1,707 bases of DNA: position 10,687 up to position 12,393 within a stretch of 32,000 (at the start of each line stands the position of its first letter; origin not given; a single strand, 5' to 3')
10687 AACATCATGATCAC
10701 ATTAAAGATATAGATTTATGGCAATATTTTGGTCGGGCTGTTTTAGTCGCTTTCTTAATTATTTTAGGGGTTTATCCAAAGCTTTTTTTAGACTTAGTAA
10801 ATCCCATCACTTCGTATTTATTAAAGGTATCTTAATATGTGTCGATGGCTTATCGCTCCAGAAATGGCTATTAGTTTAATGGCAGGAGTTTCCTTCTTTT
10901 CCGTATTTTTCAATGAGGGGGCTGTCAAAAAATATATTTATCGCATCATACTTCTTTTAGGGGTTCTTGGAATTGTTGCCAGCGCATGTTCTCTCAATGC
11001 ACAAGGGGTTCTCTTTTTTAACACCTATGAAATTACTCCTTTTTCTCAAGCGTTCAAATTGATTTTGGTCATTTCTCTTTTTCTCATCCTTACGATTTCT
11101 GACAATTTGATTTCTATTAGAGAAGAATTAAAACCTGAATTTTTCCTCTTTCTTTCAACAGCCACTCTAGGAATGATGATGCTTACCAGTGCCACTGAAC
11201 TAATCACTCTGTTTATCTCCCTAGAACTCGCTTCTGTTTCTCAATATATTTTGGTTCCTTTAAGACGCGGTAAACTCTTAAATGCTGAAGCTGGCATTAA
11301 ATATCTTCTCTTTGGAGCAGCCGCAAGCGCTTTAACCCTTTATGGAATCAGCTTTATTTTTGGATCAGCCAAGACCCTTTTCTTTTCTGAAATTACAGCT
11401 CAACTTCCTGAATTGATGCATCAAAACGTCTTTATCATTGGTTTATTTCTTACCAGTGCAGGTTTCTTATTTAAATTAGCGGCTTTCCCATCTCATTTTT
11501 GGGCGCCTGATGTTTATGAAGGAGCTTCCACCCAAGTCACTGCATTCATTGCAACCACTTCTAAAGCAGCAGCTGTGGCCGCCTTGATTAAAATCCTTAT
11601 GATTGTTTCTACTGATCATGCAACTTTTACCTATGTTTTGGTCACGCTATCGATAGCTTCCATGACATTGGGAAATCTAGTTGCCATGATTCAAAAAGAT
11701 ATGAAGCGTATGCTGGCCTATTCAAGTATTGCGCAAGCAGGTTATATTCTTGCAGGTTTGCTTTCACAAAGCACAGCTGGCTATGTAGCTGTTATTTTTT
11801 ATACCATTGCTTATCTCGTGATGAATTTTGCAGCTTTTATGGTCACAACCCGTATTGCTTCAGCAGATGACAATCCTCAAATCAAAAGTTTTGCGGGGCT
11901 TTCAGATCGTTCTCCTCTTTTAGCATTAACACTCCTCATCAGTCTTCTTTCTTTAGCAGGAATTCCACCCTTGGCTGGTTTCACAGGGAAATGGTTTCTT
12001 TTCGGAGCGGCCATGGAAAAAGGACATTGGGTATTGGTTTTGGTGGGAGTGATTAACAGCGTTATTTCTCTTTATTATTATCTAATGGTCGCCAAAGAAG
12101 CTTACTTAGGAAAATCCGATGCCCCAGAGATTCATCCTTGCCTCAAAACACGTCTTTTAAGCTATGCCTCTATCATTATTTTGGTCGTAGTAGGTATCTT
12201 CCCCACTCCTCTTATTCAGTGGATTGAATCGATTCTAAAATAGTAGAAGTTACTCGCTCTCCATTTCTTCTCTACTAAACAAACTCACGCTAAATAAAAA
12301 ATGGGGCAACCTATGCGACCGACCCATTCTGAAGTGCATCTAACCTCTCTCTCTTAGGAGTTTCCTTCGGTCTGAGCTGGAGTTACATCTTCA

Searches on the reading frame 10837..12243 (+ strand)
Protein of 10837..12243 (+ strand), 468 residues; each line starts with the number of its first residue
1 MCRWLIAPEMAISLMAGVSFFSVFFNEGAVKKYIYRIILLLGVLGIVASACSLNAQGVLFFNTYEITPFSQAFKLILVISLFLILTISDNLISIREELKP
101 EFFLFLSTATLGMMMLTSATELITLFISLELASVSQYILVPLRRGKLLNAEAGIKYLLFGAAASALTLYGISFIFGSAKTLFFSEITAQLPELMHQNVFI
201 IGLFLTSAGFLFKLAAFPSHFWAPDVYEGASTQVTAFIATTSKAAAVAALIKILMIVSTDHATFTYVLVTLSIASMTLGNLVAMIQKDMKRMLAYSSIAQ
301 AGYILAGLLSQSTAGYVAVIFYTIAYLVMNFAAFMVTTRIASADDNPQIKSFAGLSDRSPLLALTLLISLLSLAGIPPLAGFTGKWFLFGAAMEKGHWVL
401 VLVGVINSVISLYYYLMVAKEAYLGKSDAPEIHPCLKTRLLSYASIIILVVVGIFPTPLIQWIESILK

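Call 34: search_protein_families(library=pfam, proteins=[window:10837-12243:+])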
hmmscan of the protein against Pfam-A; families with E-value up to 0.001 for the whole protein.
window:10837-12243:+ (468 aa): 1 family
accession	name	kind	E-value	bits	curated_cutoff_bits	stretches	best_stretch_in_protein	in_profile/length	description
PF00361.26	Proton_antipo_M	-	2.2e-67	227.8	21.5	1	119-411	1-294/294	NADH:quinone oxidoreductase/Mrp antiporter, TM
